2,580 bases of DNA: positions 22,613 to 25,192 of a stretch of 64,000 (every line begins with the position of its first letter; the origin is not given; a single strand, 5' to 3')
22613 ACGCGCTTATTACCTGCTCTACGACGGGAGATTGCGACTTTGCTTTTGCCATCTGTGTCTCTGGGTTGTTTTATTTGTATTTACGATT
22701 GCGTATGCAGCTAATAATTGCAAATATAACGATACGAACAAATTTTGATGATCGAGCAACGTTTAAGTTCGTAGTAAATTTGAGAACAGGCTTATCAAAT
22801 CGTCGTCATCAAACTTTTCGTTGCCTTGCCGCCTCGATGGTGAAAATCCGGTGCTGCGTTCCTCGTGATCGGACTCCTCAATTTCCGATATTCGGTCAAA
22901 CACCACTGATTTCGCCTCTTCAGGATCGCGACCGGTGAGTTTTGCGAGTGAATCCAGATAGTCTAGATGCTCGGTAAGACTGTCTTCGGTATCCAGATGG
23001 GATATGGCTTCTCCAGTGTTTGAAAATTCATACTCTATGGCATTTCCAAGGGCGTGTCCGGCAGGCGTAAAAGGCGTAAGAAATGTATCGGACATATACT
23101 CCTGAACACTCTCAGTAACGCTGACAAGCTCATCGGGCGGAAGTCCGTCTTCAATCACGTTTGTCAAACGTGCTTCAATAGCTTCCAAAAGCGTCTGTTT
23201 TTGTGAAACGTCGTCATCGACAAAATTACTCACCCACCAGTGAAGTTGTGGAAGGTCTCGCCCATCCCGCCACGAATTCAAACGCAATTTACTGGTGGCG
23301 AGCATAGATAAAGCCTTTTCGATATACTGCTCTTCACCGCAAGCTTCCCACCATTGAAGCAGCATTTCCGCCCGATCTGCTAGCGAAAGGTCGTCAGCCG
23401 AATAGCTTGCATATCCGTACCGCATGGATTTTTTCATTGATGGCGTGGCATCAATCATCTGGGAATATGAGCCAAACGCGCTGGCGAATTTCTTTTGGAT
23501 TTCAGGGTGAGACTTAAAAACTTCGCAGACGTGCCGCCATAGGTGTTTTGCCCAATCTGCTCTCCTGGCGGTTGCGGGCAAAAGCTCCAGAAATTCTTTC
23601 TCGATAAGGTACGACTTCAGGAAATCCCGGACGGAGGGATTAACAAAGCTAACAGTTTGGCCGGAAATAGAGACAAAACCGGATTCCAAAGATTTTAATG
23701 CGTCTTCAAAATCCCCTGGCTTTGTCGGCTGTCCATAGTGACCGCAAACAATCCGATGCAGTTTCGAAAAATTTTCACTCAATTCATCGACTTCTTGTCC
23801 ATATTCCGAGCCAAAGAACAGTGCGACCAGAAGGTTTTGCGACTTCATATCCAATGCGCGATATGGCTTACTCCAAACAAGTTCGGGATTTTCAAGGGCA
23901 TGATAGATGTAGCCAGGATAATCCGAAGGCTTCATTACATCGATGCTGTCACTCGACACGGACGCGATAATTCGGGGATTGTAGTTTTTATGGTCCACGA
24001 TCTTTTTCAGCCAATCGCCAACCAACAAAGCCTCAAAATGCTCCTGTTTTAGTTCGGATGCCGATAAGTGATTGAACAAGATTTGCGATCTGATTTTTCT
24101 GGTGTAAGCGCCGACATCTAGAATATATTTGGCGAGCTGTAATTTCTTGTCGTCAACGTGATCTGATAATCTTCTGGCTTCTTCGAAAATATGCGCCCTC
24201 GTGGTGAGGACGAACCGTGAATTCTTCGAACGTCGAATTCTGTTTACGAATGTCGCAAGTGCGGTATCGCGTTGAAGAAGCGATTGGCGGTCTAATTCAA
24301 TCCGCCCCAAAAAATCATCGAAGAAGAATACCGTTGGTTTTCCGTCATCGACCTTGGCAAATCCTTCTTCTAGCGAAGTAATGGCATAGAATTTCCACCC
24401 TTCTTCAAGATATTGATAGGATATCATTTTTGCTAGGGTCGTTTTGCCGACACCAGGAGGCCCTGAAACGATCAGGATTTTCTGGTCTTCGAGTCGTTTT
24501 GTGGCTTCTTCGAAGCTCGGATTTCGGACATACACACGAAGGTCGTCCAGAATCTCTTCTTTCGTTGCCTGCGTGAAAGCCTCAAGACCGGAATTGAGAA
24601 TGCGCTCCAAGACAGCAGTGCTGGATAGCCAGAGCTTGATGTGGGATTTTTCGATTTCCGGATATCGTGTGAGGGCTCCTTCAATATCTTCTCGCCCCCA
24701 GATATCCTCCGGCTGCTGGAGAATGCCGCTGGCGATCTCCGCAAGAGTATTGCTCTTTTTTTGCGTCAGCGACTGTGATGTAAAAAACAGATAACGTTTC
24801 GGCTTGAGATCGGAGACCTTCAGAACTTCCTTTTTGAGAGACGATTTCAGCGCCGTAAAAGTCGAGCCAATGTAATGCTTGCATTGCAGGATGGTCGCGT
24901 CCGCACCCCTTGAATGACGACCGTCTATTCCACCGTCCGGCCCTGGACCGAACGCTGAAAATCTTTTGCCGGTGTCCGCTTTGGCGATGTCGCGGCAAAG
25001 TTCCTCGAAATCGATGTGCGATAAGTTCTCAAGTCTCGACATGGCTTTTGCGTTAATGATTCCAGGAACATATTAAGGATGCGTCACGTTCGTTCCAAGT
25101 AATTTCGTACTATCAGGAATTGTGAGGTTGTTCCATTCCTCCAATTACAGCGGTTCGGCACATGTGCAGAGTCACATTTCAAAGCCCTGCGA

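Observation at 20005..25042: Three co-oriented genes resemble Lamassu in layout but use non-canonical components: Mrr-nuclease/STAND NTPase, a 65-aa ORF and a Rad50/SMC-like zinc-hook ATPase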

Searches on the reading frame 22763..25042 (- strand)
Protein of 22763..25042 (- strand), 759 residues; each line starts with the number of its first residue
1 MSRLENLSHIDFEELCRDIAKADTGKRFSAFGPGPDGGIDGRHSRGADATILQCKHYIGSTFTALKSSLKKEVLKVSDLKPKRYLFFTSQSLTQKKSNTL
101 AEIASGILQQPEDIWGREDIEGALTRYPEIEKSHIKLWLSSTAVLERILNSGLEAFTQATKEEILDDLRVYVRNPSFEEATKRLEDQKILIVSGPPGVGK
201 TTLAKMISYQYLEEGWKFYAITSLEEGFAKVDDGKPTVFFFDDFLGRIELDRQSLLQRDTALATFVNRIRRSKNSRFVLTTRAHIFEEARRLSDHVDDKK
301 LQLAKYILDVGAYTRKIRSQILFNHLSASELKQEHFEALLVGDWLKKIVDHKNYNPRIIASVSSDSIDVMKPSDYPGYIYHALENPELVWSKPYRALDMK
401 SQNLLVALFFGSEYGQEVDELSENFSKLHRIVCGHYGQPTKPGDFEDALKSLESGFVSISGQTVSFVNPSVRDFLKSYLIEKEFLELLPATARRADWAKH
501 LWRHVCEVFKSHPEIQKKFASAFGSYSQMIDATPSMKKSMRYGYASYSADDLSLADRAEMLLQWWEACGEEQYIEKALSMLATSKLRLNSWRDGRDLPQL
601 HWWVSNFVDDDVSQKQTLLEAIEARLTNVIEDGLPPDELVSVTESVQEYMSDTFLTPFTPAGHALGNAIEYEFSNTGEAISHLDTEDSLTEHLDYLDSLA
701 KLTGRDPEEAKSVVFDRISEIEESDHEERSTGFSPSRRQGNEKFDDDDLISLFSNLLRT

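Call 3: search_protein_families(library=pfam, proteins=[window:22763-25042:-], max_evalue=0.1)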
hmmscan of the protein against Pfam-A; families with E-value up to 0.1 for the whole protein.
window:22763-25042:- (759 aa): 28 families (the best 25 are shown)
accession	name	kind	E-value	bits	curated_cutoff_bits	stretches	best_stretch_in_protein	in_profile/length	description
PF20720.3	nSTAND3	-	1.7e-48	164.7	27.2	1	171-327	1-154/155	Novel STAND NTPase 3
PF13401.12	AAA_22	-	1.9e-06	28.6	27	1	186-316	4-114/130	AAA domain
PF04471.18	Mrr_cat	-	1.1e-05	25.9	21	1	5-92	2-89/115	Restriction endonuclease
PF24883.2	NPHP3_N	-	2.9e-05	24.7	24.8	1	172-213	7-47/164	Nephrocystin 3, N-terminal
PF03215.21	Rad17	-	6.6e-05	23.4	23.8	1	181-252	37-110/186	Rad17 P-loop domain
PF00004.35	AAA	-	7e-05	23.7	21.2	1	191-274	2-97/131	ATPase family associated with various cellular activities (AAA)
PF25201.1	nSTAND6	-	0.00025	21.5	27.7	1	170-223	1-54/148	Novel STAND NTPase 6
PF05496.18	RuvB_N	-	0.00035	20.8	27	1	162-209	13-55/159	Holliday junction DNA helicase RuvB P-loop domain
PF13191.12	AAA_16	-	0.00048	21.1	32.6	1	188-218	25-55/167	AAA ATPase domain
PF13479.12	AAA_24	-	0.0006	20.1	27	1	190-253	5-60/195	AAA domain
PF25199.1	nSTAND_NTPase5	-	0.0011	19.3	34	1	181-244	35-105/145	Novel STAND NTPase 5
PF00931.28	NB-ARC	-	0.0027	17.5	23.5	1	183-210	11-41/248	NB-ARC domain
PF01695.23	IstB_IS21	-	0.0036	17.3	24.1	1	185-222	90-127/238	IstB-like ATP binding protein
PF00005.33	ABC_tran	-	0.0059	17.7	25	1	183-212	7-36/137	ABC transporter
PF13173.12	AAA_14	-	0.0077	16.7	27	1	187-231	2-45/129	AAA domain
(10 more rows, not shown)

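Call 4: search_protein_families(library=padloc, proteins=[window:22763-25042:-], max_evalue=0.1)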
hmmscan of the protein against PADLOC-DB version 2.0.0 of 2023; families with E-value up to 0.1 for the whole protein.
window:22763-25042:- (759 aa): 17 families
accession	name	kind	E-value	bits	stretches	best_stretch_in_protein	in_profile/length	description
PDLC05079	PDC-S73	-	2.4e-130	434.6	1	5-668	7-670/752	-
PDLC02400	Aga_TIR-PNTD1-PNTD2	-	4.3e-47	158.8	1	4-192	5-192/639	Class I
PDLC02416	Aga_REase-TIR-PNTD1-PNTD2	-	1.5e-32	111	1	4-153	5-139/572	Class I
PDLC04140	mad8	-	7.1e-07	27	1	181-273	21-115/314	mads_8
PDLC03920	MkoA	-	4.2e-06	23.3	1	141-214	585-658/1112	-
PDLC02196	IetA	-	0.00015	19.3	1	156-210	93-145/374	-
PDLC03924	MkoC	-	0.00048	16.3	1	182-205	261-284/1136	-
PDLC02169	Avs4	-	0.0011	14.3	1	178-246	200-265/1570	-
PDLC04790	PDC-S01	-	0.0027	14.5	1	178-210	18-50/422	-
PDLC03859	LmuB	-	0.0034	14.6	1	170-209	8-46/611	-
PDLC04232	IetA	-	0.0042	14.6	1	184-209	113-138/330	-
PDLC02914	ATPase-Toprim_I-B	-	0.0058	13.9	1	184-300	22-77/443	-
PDLC04789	PDC-S01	-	0.0074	13.4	1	178-211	8-41/375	-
PDLC03838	DolB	-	0.0089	13.3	1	187-211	166-190/375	-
PDLC00915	TRIP13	-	0.011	13.1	1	189-209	65-85/302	TRIP13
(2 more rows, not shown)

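Call 5: search_protein_families(library=ncbifam, proteins=[window:22763-25042:-], max_evalue=0.1)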
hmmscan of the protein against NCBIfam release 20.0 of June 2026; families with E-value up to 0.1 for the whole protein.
window:22763-25042:- (759 aa): 40 families (the best 25 are shown)
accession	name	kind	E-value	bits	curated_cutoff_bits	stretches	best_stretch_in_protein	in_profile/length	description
TIGR03499.1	FlhF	equivalog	8.3e-05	22.7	174.15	1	141-213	149-225/286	flagellar biosynthesis GTPase FlhF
TIGR00635.1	ruvB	equivalog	0.00025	20.2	299.05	1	178-209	21-52/305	Holliday junction branch migration DNA helicase RuvB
NF053860.1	DS41_1_antiphage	equivalog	0.00037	19.6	370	1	157-210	10-62/448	anti-phage protein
NF047389.1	ATPase_Sll1717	subfamily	0.00091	18.4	75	1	159-210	6-52/454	P-loop ATPase, Sll1717 family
NF008457.0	PRK11331.1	equivalog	0.0011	17.8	637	1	162-211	171-218/459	5-methylcytosine-specific restriction enzyme subunit McrB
NF000868.0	PRK00080.1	equivalog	0.0012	17.8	282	1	178-210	42-74/330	Holliday junction branch migration DNA helicase RuvB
TIGR00763.1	lon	equivalog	0.0017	16.9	608.05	1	185-208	351-374/795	endopeptidase La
NF038214.1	IS21_help_AAA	equivalog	0.0018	18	200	1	184-219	87-122/232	IS21-like element helper ATPase IstB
NF010335.0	PRK13764.1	equivalog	0.0022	16.6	340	1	179-214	254-290/613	ATPase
NF003233.0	PRK04195.2-3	equivalog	0.0035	16.2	471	1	182-211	33-62/504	replication factor C large subunit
TIGR01448.2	helicase_RecD2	equivalog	0.004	15.3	500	1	177-211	321-355/713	SF1B family DNA helicase RecD2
NF010248.0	PRK13695.1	equivalog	0.0044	16.8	156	1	190-217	6-33/180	NTPase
TIGR00665.1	DnaB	equivalog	0.0044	15.9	385.25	1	175-225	183-233/435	replicative DNA helicase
TIGR02173.1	cyt_kin_arch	equivalog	0.0048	16.9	102.1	1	189-211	2-24/169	(d)CMP kinase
NF003229.0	PRK04195.1-5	equivalog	0.0055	15.5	280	1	181-211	38-68/413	replication factor C large subunit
NF041815.1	Avs4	equivalog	0.0095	13.1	1500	1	175-231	193-248/1579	AVAST type 4 anti-phage nuclease Avs4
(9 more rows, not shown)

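Call 26: find_homologous_proteins(query=window:22763-25042:-)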
Query window:22763-25042:- (759 aa): 2209 proteins with E <= 0.001 among 8000 candidates; the best 120 are listed.
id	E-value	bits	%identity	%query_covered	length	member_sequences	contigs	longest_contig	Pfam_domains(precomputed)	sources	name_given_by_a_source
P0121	0.0e+0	1720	100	100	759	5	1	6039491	PF13401.13,PF04471.19,PF20720.4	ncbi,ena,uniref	ncbi:restriction endonuclease [Roseibium sp.]|uniref:nSTAND3 domain-containing NTPase n=1 Tax=Roseib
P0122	0.0e+0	1499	87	100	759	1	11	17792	PF13401.13,PF04471.19,PF03215.22,PF20720.4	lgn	-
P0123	0.0e+0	1469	86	100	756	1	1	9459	PF13401.13,PF04471.19,PF03215.22,PF20720.4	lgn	-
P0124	0.0e+0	1407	83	100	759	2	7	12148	PF24883.3,PF13401.13,PF04471.19,PF03215.22,PF20720.4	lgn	-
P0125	0.0e+0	1401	81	100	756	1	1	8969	PF04471.19,PF20720.4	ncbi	-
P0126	0.0e+0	1353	78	100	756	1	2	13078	PF20720.4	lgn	-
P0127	0.0e+0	1332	77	100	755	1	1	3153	PF20720.4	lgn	-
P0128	0.0e+0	1271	74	100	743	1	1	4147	PF00004.36,PF04471.19,PF20720.4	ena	-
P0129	0.0e+0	1160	69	100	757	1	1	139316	PF20720.4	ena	-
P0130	0.0e+0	1135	65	100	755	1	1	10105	PF04471.19,PF20720.4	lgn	-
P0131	0.0e+0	1126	65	100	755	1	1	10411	PF00004.36,PF13401.13,PF20720.4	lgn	-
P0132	0.0e+0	1122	64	100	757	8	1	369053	PF00004.36,PF13401.13,PF04471.19,PF20720.4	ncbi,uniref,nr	ncbi:ATP-binding protein [Thiosulfatihalobacter marinus]|uniref:ATP-binding protein n=1 Tax=Thiosulf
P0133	0.0e+0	1120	65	100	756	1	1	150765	PF00004.36,PF13401.13,PF04471.19,PF20720.4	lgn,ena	-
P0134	0.0e+0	1118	64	100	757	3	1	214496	PF00004.36,PF13401.13,PF04471.19,PF20720.4,PF13191.13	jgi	jgi:DNA polymerase III delta prime subunit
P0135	0.0e+0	1118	64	100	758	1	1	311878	PF13401.13,PF04471.19,PF20720.4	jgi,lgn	jgi:energy-coupling factor transporter ATP-binding protein EcfA2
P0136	0.0e+0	1115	64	100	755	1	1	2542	PF24883.3,PF00004.36,PF13401.13,PF04471.19,PF20720.4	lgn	-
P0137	0.0e+0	1111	64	100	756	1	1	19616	PF24883.3,PF00004.36,PF04471.19,PF20720.4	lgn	-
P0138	0.0e+0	1108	65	100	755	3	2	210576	PF00004.36,PF13401.13,PF20720.4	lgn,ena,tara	tara:strand:+ start:12759 stop:15026 length:2268 start_codon:yes stop_codon:yes gene_type:complete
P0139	0.0e+0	1098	64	100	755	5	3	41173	PF25201.1,PF13401.13,PF20720.4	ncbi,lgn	-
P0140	0.0e+0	1095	63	100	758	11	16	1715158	PF13173.13,PF24883.3,PF13401.13,PF04471.19,PF20720.4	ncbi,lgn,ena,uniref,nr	ncbi:ATPase family protein associated with various cellular activities (AAA) [Vibrio crassostreae]|u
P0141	0.0e+0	1090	62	100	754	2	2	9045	PF25201.1,PF13401.13,PF20720.4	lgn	-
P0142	0.0e+0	1089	63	100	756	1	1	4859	PF00004.36,PF13401.13,PF04471.19,PF20720.4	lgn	-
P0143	0.0e+0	1088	63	100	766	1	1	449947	PF13401.13,PF20720.4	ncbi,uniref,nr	ncbi:hypothetical protein KUV47_19780 [Vannielia litorea]|uniref:nSTAND3 domain-containing NTPase n=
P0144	0.0e+0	1087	62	100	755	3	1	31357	PF13401.13,PF20720.4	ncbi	-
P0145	0.0e+0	1086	63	100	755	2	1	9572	PF25201.1,PF20720.4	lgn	-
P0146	0.0e+0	1085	63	100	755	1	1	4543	PF20720.4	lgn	-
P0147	0.0e+0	1085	63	100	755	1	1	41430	PF20720.4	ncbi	-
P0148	0.0e+0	1085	62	100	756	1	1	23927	PF24883.3,PF13401.13,PF04471.19,PF20720.4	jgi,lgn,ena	-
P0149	0.0e+0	1082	61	100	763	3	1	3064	PF13401.13,PF20720.4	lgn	-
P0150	0.0e+0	1082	62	100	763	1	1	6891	PF25201.1,PF13401.13,PF20720.4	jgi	jgi:DNA polymerase III delta prime subunit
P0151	0.0e+0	1081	63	100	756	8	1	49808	PF13401.13,PF04471.19,PF20720.4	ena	-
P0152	0.0e+0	1079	62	100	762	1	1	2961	PF20720.4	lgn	-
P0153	0.0e+0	1079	62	100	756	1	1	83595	PF04471.19,PF20720.4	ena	-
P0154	0.0e+0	1079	62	100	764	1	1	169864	PF13401.13,PF04471.19,PF20720.4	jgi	jgi:DNA polymerase III delta prime subunit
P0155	0.0e+0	1077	62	100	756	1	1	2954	PF04471.19,PF20720.4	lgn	-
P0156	0.0e+0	1077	62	100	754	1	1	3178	PF20720.4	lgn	-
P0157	0.0e+0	1075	62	100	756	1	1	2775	PF00004.36,PF13401.13,PF04471.19,PF20720.4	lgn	-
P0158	0.0e+0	1072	62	100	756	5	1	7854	PF21128.6,PF13401.13,PF04471.19,PF20720.4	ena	-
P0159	0.0e+0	1072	62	100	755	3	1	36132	PF04471.19,PF20720.4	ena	-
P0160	0.0e+0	1072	61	100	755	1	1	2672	PF25201.1,PF13401.13,PF20720.4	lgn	-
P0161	0.0e+0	1071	62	100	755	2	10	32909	PF13401.13,PF04471.19,PF20720.4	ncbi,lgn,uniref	ncbi:MAG: nSTAND3 domain-containing NTPase [Paracoccus sp. (in: a-proteobacteria)]|uniref:nSTAND3 do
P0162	0.0e+0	1069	62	100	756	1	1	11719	PF13401.13,PF04471.19,PF20720.4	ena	-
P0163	0.0e+0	1069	62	100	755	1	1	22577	PF13401.13,PF04471.19,PF20720.4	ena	-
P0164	0.0e+0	1069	61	100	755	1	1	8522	PF13401.13,PF04471.19,PF20720.4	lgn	-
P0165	0.0e+0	1068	62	100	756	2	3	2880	PF00004.36,PF04471.19,PF20720.4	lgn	-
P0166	0.0e+0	1068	62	100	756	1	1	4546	PF00004.36,PF13401.13,PF04471.19,PF20720.4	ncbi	-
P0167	0.0e+0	1068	62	100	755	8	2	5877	PF00004.36,PF13401.13,PF04471.19,PF20720.4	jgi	jgi:DNA polymerase III delta prime subunit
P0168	0.0e+0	1068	62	100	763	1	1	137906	PF24883.3,PF00004.36,PF04471.19,PF20720.4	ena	-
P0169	0.0e+0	1064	61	100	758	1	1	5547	PF00004.36,PF04471.19,PF20720.4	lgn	-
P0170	0.0e+0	1059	61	100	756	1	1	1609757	PF00004.36,PF13401.13,PF04471.19,PF20720.4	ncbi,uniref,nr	ncbi:AAA family ATPase [Seongchinamella unica]|uniref:AAA family ATPase n=1 Tax=Seongchinamella unic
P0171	0.0e+0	1059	61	100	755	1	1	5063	PF13401.13,PF04471.19,PF20720.4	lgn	-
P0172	0.0e+0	1058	61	100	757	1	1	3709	PF24883.3,PF00004.36,PF04471.19,PF20720.4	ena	-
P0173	0.0e+0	1057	61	100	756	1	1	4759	PF04471.19,PF20720.4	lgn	-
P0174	0.0e+0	1057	62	100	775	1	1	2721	PF25201.1,PF20720.4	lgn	-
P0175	0.0e+0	1057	61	100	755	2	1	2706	PF25201.1,PF13401.13,PF20720.4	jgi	-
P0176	0.0e+0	1054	63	96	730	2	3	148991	PF13401.13,PF20720.4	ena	-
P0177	0.0e+0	1053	61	100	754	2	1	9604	PF20720.4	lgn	-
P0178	0.0e+0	1052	60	100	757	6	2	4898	PF13401.13,PF04471.19,PF20720.4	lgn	-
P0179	0.0e+0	1049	60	100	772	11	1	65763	PF04471.19,PF20720.4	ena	-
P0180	0.0e+0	1048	61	100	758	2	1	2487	PF00004.36,PF04471.19,PF20720.4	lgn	-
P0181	0.0e+0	1048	61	100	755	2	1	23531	PF13401.13,PF04471.19,PF20720.4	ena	-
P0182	0.0e+0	1045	62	100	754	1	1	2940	PF20720.4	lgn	-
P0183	0.0e+0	1045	59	100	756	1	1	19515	PF04471.19,PF20720.4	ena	-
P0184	0.0e+0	1041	60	100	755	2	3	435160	PF13401.13,PF04471.19,PF20720.4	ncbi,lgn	-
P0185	0.0e+0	1041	61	100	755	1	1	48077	PF13401.13,PF04471.19,PF20720.4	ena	-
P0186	0.0e+0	1041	61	100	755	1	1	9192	PF13401.13,PF20720.4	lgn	-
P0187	0.0e+0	1040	59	100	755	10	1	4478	PF13401.13,PF04471.19,PF20720.4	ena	-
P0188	0.0e+0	1039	60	100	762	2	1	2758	PF25201.1,PF13401.13,PF04471.19,PF20720.4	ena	-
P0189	0.0e+0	1039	61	99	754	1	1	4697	PF24883.3,PF21128.6,PF04471.19,PF20720.4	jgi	jgi:DNA polymerase III delta prime subunit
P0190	0.0e+0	1037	61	98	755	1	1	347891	PF04471.19,PF20720.4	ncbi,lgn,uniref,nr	ncbi:ATP-binding protein [Filomicrobium sp.]|uniref:ATP-binding protein n=1 Tax=Filomicrobium sp. Ta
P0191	0.0e+0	1031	60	100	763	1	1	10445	PF24883.3,PF13401.13,PF04471.19,PF20720.4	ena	-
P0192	0.0e+0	1031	84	69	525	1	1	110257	PF13401.13,PF20720.4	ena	-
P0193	0.0e+0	1029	60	100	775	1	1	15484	PF24883.3,PF04471.19,PF20720.4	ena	-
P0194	0.0e+0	1029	60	100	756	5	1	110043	PF00004.36,PF04471.19,PF25199.2,PF20720.4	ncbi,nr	ncbi:ATPase family associated with various cellular activities [bacterium BMS3Abin11]|nr:ATPase fami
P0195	0.0e+0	1026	60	100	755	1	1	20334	PF13401.13,PF04471.19,PF20720.4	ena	-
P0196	0.0e+0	1025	61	100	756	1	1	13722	PF24883.3,PF00004.36,PF13401.13,PF04471.19,PF20720.4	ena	-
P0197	0.0e+0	1024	59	100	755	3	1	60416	PF04471.19,PF20720.4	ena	-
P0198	0.0e+0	1021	59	100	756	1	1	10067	PF13401.13,PF04471.19,PF20720.4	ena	-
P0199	0.0e+0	1017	58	100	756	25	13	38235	PF04471.19,PF20720.4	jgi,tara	tara:strand:- start:600 stop:2870 length:2271 start_codon:yes stop_codon:yes gene_type:complete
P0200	0.0e+0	1017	62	94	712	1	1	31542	PF00004.36,PF04471.19,PF20720.4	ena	-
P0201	0.0e+0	1016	59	100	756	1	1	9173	PF13401.13,PF04471.19,PF20720.4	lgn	-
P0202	0.0e+0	1016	59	100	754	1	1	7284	PF04471.19,PF25199.2,PF20720.4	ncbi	-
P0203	0.0e+0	1014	58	100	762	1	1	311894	PF04471.19,PF20720.4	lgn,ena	-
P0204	0.0e+0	1013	60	100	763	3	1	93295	PF13401.13,PF04471.19,PF20720.4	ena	-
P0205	0.0e+0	1013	59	100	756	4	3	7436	PF04471.19,PF20720.4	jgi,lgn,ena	-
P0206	0.0e+0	1011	59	100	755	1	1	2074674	PF04471.19,PF20720.4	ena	-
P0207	3.7e-298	1009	58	100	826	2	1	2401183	PF20720.4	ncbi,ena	-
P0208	1.2e-297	1007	59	100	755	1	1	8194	PF24883.3,PF04471.19,PF20720.4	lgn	-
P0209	2.3e-296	1003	60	100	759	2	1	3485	PF04471.19,PF20720.4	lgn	-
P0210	6.4e-296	1002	59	100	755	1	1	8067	PF04471.19,PF20720.4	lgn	-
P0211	7.5e-296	1001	59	100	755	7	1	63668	PF00004.36,PF13401.13,PF04471.19,PF20720.4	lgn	-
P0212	1.3e-295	1001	59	100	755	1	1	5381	PF04471.19,PF20720.4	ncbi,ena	-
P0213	1.6e-295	1000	58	100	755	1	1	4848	PF13401.13,PF04471.19,PF20720.4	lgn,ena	-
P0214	1.7e-295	1000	60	98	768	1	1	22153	PF04471.19,PF20720.4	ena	-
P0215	7.4e-294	995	58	100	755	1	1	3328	PF24883.3,PF13401.13,PF04471.19,PF20720.4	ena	-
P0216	7.8e-294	995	57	100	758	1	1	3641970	PF13401.13,PF04471.19,PF20720.4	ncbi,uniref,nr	ncbi:restriction endonuclease [Vibrio campbellii]|uniref:nSTAND3 domain-containing NTPase n=1 Tax=Vi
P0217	1.3e-293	994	58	100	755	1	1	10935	PF00004.36,PF13401.13,PF04471.19,PF20720.4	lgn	-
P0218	3.9e-293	992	58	100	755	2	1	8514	PF20720.4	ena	-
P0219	1.9e-292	990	57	100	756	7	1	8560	PF24883.3,PF00004.36,PF04471.19,PF20720.4,PF13191.13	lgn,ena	-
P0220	2.7e-292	990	58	100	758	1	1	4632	PF24883.3,PF20720.4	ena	-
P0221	5.2e-292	989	57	100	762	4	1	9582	PF04471.19,PF20720.4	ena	-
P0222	1.9e-291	987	59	100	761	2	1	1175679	PF13401.13,PF04471.19,PF20720.4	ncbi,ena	-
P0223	9.6e-291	985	57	100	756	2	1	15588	PF04471.19,PF20720.4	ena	-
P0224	1.1e-289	981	58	100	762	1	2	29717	PF21128.6,PF04471.19,PF20720.4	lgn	-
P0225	1.7e-289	980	57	100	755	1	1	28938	PF04471.19,PF20720.4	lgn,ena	-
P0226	1.7e-288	977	58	100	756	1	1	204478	PF00004.36,PF04471.19,PF20720.4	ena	-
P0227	3.1e-288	976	60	93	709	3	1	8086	PF04471.19,PF20720.4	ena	-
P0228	4.1e-287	973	57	100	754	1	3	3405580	PF13401.13,PF04471.19,PF20720.4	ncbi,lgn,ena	-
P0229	4.1e-287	973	57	100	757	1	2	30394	PF04471.19,PF20720.4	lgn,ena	-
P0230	1.5e-283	961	56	100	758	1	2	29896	PF13401.13,PF04471.19,PF20720.4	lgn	-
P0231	5.4e-283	959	56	100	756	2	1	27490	PF13173.13,PF00004.36,PF13401.13,PF04471.19,PF25199.2,PF20720.4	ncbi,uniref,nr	ncbi:ATP-binding protein [Aeromonas aquatica]|uniref:ATP-binding protein n=1 Tax=Aeromonas aquatica 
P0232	4.0e-281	953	58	100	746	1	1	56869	PF24883.3,PF04471.19,PF20720.4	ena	-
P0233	4.2e-281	953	56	100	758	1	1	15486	PF13401.13,PF04471.19,PF20720.4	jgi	-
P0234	4.4e-280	949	56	100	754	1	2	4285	PF00004.36,PF13401.13,PF20720.4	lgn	-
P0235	4.4e-278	943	56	100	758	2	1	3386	PF04471.19,PF20720.4,PF13191.13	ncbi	-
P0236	3.9e-277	940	55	100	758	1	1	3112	PF13401.13,PF04471.19,PF20720.4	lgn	-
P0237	4.4e-277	939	55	100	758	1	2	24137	PF13401.13,PF04471.19,PF20720.4,PF13191.13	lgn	-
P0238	7.5e-277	939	55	100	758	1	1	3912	PF13173.13,PF13401.13,PF04471.19,PF20720.4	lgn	-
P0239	8.5e-277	938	55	100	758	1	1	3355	PF13401.13,PF04471.19,PF20720.4,PF13191.13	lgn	-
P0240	1.5e-276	938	56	100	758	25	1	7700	PF13401.13,PF04471.19,PF20720.4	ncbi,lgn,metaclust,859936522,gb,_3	metaclust:\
